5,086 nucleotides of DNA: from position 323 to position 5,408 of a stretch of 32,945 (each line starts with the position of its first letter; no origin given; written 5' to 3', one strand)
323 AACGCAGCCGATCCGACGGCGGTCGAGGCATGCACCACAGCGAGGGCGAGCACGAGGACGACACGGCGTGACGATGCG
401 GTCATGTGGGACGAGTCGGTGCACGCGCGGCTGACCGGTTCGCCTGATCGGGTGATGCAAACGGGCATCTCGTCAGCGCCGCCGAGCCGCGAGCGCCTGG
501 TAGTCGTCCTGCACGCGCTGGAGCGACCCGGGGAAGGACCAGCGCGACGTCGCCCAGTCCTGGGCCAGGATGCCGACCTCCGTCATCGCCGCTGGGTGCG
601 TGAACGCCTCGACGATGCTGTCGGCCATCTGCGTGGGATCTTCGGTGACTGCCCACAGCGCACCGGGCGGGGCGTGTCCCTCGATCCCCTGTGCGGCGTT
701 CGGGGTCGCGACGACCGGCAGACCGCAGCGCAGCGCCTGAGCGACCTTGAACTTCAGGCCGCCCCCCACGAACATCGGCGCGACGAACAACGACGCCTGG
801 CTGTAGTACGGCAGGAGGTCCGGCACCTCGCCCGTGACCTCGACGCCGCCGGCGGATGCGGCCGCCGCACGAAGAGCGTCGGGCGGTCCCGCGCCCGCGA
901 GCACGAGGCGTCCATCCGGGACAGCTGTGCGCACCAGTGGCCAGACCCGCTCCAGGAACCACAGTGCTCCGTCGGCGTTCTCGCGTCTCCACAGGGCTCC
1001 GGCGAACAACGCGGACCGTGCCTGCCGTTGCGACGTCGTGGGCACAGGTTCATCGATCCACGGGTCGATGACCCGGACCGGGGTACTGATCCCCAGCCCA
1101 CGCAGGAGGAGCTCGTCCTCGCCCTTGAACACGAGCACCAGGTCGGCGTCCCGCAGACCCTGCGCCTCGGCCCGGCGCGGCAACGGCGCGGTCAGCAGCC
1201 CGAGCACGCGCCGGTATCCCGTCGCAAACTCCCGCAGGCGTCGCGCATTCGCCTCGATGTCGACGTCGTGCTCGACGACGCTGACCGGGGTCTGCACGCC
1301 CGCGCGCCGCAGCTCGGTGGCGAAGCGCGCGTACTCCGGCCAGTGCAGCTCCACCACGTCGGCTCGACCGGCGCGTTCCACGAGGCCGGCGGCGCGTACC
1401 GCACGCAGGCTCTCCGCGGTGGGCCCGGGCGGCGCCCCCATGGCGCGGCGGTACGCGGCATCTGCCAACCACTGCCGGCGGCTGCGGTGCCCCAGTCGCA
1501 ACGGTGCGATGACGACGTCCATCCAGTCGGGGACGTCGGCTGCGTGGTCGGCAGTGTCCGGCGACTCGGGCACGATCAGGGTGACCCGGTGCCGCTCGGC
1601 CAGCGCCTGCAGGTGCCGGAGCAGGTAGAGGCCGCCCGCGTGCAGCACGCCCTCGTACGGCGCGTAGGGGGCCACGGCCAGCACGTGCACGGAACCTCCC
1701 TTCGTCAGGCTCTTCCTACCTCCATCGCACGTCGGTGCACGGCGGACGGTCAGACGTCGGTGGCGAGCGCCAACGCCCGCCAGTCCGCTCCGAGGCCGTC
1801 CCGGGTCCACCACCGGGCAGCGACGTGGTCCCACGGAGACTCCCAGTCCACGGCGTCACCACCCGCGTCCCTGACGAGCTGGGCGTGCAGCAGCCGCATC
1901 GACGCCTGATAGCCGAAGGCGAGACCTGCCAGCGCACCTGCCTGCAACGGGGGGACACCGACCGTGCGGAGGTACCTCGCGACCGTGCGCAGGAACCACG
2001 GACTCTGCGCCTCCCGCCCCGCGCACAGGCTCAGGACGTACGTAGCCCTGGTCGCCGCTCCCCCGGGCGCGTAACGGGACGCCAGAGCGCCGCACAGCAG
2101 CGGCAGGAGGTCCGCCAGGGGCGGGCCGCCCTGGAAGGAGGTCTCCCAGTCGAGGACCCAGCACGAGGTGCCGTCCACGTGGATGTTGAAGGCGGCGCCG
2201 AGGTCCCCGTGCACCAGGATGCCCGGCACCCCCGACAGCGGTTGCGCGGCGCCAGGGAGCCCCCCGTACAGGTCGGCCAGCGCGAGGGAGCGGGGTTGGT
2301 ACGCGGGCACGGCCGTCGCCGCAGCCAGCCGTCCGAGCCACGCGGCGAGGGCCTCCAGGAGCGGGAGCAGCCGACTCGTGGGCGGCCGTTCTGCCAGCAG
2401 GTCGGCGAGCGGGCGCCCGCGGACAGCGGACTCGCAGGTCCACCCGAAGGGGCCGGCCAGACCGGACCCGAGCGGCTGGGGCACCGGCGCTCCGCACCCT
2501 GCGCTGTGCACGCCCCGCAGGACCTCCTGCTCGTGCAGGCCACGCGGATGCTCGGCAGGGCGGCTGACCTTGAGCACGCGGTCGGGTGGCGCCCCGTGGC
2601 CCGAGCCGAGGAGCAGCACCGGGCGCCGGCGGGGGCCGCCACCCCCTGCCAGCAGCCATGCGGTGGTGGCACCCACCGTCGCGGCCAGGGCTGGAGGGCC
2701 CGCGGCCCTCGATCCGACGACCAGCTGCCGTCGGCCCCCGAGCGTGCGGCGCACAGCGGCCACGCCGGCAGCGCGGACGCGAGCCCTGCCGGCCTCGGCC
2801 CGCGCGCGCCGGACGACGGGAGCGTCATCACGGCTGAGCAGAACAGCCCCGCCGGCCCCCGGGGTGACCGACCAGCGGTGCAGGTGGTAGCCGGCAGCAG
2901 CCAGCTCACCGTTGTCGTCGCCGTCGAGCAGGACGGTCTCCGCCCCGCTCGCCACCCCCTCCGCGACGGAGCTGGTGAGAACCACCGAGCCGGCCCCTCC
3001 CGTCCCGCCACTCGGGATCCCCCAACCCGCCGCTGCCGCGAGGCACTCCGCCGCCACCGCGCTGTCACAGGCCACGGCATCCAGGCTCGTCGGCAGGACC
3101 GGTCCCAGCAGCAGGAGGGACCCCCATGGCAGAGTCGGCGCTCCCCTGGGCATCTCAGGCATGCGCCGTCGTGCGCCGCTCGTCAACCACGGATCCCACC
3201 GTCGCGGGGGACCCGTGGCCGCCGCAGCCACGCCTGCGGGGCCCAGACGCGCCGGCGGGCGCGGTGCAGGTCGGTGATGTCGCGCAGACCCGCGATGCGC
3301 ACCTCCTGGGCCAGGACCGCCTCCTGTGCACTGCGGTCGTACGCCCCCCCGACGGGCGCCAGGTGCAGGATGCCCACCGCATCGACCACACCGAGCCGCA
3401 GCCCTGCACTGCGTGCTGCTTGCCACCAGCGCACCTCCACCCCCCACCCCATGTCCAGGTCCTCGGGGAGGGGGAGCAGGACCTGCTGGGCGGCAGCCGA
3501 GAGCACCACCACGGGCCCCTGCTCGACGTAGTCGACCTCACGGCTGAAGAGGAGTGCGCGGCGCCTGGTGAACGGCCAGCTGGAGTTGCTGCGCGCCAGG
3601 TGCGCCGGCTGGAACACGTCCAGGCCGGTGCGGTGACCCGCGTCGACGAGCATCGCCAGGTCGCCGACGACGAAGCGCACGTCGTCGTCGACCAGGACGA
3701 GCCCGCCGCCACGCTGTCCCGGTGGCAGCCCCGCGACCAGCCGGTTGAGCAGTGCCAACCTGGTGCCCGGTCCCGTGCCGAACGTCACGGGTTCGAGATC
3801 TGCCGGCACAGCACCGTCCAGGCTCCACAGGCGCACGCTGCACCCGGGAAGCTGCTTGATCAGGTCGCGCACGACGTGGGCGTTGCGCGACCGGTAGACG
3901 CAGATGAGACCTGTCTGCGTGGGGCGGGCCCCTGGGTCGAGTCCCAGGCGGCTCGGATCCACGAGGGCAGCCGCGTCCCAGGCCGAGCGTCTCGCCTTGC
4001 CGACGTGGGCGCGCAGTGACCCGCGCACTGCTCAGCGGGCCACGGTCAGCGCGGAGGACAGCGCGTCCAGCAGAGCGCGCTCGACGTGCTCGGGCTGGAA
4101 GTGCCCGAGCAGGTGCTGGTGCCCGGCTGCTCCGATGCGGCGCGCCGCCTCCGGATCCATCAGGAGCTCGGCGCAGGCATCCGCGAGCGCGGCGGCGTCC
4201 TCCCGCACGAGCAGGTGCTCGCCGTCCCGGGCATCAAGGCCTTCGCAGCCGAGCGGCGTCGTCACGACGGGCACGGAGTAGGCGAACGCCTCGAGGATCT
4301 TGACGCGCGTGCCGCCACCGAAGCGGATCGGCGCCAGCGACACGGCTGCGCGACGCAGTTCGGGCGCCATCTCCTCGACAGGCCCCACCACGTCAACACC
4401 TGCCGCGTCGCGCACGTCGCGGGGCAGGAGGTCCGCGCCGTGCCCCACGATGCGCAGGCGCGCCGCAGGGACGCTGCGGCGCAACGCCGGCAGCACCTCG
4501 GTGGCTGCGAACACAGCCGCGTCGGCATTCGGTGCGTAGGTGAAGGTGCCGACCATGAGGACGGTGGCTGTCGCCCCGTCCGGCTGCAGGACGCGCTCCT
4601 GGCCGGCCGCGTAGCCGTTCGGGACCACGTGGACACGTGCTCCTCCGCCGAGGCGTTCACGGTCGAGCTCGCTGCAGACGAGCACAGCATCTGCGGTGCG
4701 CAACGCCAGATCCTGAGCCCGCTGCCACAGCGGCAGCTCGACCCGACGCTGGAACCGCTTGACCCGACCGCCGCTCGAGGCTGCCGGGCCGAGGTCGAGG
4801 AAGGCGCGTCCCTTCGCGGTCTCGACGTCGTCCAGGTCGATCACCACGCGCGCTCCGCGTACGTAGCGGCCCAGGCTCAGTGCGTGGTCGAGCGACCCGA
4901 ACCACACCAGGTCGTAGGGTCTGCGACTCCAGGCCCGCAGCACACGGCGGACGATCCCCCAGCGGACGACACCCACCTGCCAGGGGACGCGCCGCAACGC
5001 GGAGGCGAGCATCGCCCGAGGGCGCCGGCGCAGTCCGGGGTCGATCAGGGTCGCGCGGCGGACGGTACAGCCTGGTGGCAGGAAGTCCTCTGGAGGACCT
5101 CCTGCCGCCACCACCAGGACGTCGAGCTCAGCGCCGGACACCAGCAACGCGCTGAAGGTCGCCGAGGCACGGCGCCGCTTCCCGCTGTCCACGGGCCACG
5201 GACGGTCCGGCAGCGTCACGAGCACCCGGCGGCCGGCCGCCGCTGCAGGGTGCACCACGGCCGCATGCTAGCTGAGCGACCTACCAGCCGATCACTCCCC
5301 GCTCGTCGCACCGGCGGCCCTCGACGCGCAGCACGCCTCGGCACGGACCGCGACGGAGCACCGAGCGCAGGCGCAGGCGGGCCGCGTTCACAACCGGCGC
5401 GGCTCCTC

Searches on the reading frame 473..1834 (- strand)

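Call 24: search_protein_families(library=pfam, proteins=[window:473-1834:-], max_evalue=0.001)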
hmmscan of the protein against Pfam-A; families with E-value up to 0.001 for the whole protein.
window:473-1834:- (453 aa): 3 families
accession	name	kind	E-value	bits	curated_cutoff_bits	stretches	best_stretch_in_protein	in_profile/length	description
PF13692.12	Glyco_trans_1_4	-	7.9e-25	88.2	27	1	274-411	3-140/142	Glycosyl transferases group 1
PF00534.26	Glycos_transf_1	-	4.1e-07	30.1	26.4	1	275-412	18-157/172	Glycosyl transferases group 1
PF13439.12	Glyco_transf_4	-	3.7e-06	27.5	28.5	1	70-261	7-167/170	Glycosyltransferase Family 4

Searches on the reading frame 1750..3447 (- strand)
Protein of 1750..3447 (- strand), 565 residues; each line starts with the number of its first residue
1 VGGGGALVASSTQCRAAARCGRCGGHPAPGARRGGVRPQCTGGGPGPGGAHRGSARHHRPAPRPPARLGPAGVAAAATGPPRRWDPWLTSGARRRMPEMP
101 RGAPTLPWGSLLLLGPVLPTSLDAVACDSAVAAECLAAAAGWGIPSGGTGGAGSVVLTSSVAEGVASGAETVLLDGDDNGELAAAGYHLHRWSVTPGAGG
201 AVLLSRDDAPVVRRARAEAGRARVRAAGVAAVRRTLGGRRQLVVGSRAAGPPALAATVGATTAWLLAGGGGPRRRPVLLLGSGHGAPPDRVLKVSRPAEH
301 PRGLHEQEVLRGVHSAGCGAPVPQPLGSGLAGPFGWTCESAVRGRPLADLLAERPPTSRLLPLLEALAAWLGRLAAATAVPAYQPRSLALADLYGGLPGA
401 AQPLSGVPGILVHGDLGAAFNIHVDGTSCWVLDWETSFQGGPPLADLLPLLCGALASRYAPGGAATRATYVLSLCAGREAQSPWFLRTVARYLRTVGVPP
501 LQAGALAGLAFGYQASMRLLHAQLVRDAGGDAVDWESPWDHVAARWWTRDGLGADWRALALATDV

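Call 24: search_protein_families(library=pfam, proteins=[window:1750-3447:-], max_evalue=0.001)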
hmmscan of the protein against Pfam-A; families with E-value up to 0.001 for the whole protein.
window:1750-3447:- (565 aa): 1 family
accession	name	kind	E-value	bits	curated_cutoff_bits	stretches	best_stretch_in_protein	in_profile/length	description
PF01636.29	APH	-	1.6e-06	28.5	23.2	1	280-479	16-234/239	Phosphotransferase enzyme family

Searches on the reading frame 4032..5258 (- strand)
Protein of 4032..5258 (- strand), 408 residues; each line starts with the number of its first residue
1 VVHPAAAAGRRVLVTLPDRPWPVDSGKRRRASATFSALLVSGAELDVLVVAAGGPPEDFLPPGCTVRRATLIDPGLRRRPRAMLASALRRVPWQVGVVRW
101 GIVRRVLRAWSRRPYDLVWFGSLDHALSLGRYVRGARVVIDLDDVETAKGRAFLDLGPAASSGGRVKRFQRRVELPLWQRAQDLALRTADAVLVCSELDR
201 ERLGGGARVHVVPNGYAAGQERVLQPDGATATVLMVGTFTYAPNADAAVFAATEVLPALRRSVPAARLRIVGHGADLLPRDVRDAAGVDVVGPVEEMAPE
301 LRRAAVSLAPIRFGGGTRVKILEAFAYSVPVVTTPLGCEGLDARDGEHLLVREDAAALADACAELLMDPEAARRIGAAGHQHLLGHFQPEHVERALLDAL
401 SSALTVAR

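Call 24: search_protein_families(library=pfam, proteins=[window:4032-5258:-], max_evalue=0.001)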
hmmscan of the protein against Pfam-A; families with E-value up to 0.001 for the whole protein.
window:4032-5258:- (408 aa): 4 families
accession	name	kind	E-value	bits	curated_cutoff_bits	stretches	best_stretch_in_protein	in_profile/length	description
PF13692.12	Glyco_trans_1_4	-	3e-22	79.9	27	1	232-368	3-142/142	Glycosyl transferases group 1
PF13524.12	Glyco_trans_1_2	-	6.2e-11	42.9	25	1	256-397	6-143/144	Glycosyl transferase-like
PF00534.26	Glycos_transf_1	-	2.8e-08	33.9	26.4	1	227-381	12-171/172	Glycosyl transferases group 1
PF13439.12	Glyco_transf_4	-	4.7e-05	23.9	28.5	1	98-215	56-165/170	Glycosyltransferase Family 4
